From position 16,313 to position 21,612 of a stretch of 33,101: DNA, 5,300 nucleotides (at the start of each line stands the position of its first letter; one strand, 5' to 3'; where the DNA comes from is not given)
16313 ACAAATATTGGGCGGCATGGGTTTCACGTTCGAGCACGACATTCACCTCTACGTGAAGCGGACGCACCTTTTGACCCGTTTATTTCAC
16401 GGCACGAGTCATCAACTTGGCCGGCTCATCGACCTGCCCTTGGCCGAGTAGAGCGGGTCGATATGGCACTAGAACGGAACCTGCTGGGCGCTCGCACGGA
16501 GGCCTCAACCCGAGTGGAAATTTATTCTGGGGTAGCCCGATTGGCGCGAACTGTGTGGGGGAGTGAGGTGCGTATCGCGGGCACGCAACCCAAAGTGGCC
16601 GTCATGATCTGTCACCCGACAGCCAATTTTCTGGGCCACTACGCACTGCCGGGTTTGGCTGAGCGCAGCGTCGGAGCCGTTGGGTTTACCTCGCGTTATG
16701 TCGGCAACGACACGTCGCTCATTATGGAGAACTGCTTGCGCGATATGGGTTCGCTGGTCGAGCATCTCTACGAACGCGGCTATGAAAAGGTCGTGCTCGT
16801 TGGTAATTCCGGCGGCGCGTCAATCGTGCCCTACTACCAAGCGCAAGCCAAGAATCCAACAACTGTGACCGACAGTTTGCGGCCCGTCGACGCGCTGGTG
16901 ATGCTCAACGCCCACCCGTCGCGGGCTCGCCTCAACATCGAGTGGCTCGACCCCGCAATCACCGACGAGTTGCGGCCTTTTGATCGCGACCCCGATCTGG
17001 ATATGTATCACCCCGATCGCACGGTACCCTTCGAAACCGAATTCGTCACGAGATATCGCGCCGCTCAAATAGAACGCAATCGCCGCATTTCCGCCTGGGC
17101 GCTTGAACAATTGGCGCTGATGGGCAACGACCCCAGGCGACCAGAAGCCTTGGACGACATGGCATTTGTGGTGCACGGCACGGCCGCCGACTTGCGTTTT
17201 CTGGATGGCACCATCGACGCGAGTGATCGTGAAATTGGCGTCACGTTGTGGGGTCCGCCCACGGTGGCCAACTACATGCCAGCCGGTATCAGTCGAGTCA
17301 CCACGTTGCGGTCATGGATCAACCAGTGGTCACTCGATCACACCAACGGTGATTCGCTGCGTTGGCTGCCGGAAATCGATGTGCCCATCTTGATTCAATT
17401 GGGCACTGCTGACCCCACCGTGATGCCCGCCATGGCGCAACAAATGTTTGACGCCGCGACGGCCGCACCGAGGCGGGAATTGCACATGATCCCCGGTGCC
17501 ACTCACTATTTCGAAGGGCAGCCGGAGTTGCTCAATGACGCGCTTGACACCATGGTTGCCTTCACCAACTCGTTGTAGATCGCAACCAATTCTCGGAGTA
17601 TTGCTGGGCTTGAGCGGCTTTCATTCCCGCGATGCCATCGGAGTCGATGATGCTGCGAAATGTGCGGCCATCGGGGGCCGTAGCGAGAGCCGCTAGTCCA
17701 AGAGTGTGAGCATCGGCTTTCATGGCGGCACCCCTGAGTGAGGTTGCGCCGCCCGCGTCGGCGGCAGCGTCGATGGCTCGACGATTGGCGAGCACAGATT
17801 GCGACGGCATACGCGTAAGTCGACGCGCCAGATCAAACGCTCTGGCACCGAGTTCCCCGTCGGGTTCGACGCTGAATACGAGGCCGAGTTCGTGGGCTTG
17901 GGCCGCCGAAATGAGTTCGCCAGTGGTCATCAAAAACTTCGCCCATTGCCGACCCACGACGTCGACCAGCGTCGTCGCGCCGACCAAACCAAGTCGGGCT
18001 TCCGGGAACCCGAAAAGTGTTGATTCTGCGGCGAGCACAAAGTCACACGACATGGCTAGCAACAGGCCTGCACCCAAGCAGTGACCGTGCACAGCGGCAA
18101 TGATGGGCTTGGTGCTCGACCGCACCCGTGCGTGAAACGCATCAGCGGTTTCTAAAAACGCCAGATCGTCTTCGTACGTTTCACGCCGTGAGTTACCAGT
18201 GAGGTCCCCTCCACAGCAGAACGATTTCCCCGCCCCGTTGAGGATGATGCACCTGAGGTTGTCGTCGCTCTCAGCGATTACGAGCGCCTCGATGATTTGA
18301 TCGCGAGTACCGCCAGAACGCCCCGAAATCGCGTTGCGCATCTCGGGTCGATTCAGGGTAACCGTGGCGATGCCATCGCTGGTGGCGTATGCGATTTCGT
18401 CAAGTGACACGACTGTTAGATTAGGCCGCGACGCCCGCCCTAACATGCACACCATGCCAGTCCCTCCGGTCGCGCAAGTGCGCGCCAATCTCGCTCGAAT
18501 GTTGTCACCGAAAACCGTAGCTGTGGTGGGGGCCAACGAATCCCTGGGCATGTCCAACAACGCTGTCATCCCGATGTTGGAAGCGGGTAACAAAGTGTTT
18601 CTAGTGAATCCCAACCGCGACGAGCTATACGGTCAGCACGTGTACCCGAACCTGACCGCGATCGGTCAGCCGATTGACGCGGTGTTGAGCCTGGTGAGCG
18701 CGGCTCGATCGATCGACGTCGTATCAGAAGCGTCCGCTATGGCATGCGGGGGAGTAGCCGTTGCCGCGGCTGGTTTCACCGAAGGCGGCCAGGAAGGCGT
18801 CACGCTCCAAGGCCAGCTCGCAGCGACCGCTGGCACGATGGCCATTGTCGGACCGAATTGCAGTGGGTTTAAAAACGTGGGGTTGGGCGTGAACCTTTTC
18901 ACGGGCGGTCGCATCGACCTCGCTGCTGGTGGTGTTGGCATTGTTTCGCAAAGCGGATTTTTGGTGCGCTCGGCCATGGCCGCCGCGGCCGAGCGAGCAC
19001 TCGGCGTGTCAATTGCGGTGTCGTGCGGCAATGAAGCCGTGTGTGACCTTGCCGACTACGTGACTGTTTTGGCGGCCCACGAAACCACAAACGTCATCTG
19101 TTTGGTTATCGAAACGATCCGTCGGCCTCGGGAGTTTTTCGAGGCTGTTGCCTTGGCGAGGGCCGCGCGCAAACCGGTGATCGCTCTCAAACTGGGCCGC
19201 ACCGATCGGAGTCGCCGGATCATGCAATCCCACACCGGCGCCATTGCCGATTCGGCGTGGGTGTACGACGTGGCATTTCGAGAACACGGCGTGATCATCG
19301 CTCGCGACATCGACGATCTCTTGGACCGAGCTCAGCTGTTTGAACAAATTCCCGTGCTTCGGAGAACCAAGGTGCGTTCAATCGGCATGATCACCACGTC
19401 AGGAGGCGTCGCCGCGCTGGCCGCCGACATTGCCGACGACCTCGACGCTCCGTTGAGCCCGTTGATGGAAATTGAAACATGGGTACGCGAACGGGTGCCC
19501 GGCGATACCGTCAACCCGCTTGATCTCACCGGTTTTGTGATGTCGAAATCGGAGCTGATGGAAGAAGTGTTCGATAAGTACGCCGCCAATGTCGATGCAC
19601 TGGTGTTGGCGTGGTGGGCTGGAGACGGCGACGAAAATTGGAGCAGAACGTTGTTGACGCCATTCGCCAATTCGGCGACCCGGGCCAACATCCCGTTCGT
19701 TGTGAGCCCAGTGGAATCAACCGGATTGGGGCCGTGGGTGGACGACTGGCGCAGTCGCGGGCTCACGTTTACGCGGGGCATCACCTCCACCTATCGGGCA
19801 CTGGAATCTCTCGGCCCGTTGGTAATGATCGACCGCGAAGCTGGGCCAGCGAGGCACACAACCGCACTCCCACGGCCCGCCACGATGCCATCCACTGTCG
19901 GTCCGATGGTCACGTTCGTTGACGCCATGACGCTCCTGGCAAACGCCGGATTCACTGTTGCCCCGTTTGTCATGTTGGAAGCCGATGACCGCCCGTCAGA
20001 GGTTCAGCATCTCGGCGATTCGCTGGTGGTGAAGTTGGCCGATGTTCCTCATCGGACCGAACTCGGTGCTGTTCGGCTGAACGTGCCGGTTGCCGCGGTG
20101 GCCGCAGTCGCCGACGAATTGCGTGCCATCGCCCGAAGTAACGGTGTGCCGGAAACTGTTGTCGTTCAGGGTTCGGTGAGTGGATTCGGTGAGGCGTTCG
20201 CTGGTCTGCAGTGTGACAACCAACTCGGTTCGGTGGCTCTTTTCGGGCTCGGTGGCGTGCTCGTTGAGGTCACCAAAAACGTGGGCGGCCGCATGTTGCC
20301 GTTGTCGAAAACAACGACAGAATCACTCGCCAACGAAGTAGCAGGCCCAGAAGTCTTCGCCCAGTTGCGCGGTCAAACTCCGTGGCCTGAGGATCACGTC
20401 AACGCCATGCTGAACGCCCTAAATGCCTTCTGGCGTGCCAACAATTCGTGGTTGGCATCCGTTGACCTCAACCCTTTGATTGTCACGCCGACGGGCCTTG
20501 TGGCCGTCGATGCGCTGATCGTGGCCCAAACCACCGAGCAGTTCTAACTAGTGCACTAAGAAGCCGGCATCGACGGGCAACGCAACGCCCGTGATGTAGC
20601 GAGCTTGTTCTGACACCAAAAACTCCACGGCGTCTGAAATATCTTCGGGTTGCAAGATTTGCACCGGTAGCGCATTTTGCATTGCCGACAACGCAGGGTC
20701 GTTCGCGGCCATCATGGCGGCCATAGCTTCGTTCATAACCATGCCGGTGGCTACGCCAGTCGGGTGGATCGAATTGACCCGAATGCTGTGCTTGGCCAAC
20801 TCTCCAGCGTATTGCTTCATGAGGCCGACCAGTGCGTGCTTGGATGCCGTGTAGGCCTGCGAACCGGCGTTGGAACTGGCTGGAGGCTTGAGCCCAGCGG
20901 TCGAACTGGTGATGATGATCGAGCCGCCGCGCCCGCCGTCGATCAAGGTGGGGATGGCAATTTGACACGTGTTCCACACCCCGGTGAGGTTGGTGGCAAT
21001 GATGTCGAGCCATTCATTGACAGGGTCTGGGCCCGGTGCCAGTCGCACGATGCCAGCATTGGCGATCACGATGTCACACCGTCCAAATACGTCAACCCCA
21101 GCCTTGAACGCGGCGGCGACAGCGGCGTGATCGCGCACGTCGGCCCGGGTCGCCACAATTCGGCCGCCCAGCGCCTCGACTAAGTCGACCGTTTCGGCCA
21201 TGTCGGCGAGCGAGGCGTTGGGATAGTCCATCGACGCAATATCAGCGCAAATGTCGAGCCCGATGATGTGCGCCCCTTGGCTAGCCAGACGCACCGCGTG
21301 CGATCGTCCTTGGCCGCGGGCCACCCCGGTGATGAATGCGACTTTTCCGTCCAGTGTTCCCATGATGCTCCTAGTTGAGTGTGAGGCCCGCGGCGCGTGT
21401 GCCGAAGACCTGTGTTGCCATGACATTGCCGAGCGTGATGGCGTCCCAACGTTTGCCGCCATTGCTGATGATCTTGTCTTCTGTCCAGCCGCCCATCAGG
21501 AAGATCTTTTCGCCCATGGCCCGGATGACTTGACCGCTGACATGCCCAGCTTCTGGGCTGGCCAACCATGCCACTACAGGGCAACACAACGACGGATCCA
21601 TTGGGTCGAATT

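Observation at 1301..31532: A 14-bp palindrome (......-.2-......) marks every divergent promoter region: candidate regulon-wide operator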

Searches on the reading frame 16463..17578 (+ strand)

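Call 7: search_protein_families(library=pfam, proteins=[window:16463-17578:+])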
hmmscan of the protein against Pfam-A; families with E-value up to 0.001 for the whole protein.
window:16463-17578:+ (371 aa): 3 families
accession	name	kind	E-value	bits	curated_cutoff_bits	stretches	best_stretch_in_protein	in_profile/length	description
PF12146.15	Hydrolase_4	-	5.4e-08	32.9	27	1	302-349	187-233/239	Serine aminopeptidase, S33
PF00561.26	Abhydrolase_1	-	0.00065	19.9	25.8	0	271-349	168-239/245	alpha/beta hydrolase fold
PF12048.14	DUF3530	-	0.0007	19.4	29.8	1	99-219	186-286/310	Protein of unknown function (DUF3530)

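Call 66: search_protein_families(library=ncbifam, proteins=[window:16463-17578:+], max_evalue=0.00001)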
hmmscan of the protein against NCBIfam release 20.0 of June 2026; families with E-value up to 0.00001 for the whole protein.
window:16463-17578:+ (371 aa): 0 families

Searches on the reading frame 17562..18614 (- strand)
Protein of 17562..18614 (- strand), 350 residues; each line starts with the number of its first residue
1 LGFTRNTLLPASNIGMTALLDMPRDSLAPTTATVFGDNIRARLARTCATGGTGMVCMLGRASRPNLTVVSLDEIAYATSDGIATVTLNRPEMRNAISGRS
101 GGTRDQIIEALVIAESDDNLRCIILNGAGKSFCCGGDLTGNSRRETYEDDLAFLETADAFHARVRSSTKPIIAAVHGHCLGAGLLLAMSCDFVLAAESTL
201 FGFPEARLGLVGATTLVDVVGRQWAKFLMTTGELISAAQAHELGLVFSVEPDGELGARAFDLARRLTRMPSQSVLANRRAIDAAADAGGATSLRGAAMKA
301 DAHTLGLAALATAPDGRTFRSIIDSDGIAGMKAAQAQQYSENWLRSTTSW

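Call 7: search_protein_families(library=pfam, proteins=[window:17562-18614:-])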
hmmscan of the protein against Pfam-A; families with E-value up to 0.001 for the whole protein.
window:17562-18614:- (350 aa): 2 families
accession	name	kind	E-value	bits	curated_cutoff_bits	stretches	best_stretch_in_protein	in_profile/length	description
PF00378.25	ECH_1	-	4.1e-42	144.7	27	1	79-293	3-217/251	Enoyl-CoA hydratase/isomerase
PF16113.10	ECH_2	-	4.8e-26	92.5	27.2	1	83-264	2-186/335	Enoyl-CoA hydratase/isomerase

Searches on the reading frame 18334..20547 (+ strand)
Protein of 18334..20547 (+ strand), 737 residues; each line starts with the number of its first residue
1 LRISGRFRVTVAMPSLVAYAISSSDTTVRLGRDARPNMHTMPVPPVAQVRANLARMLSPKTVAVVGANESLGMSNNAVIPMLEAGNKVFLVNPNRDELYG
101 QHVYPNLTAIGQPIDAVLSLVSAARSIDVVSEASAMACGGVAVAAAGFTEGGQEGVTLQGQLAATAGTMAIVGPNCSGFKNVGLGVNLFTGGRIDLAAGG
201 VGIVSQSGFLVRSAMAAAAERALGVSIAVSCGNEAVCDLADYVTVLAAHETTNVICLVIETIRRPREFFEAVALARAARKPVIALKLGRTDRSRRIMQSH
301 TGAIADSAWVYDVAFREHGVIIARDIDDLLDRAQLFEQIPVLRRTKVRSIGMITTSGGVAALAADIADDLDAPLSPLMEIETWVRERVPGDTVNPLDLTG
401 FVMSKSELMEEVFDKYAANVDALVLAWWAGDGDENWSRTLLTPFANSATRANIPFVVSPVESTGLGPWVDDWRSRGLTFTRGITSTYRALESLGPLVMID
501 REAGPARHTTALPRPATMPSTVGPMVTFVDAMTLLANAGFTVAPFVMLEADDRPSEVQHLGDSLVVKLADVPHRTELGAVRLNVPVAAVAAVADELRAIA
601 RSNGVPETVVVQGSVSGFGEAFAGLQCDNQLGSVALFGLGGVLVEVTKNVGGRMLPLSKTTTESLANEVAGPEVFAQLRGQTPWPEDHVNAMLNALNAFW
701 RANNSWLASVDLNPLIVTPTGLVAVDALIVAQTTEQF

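Call 7: search_protein_families(library=pfam, proteins=[window:18334-20547:+])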
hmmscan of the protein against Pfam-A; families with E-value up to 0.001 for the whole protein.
window:18334-20547:+ (737 aa): 3 families
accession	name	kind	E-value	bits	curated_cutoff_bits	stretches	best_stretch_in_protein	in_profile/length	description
PF13607.11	Succ_CoA_lig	-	1.8e-41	141.6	27.4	1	198-336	1-138/138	Succinyl-CoA ligase like flavodoxin domain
PF13549.11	ATP-grasp_5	-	1.1e-26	94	27.6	1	528-730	12-220/221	ATP-grasp domain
PF13380.12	CoA_binding_2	-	1.4e-12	48.5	22.8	1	60-180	1-114/116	CoA binding domain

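Call 66: search_protein_families(library=ncbifam, proteins=[window:18445-20547:+], max_evalue=0.00001)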
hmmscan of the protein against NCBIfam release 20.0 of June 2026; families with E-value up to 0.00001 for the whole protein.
window:18445-20547:+ (700 aa): 6 families
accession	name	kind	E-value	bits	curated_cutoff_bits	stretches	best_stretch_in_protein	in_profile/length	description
TIGR02717.1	AcCoA-syn-alpha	equivalog_domain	1.3e-71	241.6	567.15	1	16-387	1-375/447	acetate--CoA ligase alpha subunit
NF045494.1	AcCoALig_Archglob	equivalog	2.8e-70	237.5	1200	2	15-393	217-598/665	acetate--CoA ligase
NF045492.1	HydPropCoALig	equivalog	1.8e-59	201.8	1300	2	16-406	248-643/700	3-hydroxypropionate--CoA ligase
NF045493.1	HydDutCoALig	equivalog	5.4e-54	183.9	1300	2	18-363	5-355/698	4-hydroxybutyrate--CoA ligase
NF004230.0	PRK05678.1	equivalog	1.9e-11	43.7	336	1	125-271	110-259/291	succinate--CoA ligase subunit alpha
TIGR01019.1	sucCoAalpha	subfamily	4.3e-11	42.7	353.2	1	127-270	110-252/286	succinate--CoA ligase subunit alpha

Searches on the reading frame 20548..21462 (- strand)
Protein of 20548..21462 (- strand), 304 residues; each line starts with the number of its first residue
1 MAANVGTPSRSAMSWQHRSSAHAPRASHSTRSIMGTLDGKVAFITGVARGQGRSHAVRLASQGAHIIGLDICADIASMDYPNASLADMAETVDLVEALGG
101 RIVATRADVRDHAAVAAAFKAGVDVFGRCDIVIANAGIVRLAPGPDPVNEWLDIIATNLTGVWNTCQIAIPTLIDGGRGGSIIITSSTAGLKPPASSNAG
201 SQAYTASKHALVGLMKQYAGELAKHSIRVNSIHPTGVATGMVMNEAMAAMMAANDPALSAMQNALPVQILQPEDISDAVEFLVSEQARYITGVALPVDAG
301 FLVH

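Call 7: search_protein_families(library=pfam, proteins=[window:20548-21462:-])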
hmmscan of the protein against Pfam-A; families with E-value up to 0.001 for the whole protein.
window:20548-21462:- (304 aa): 3 families
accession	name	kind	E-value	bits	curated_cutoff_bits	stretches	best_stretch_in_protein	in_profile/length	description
PF13561.12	adh_short_C2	-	5.2e-40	137.9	27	1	46-301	1-235/236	Enoyl-(Acyl carrier protein) reductase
PF00106.31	adh_short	-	7.6e-40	136.9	26.6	1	40-245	1-190/195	short chain dehydrogenase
PF08659.16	KR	-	4.7e-05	23.8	22.6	1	43-218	4-163/180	KR domain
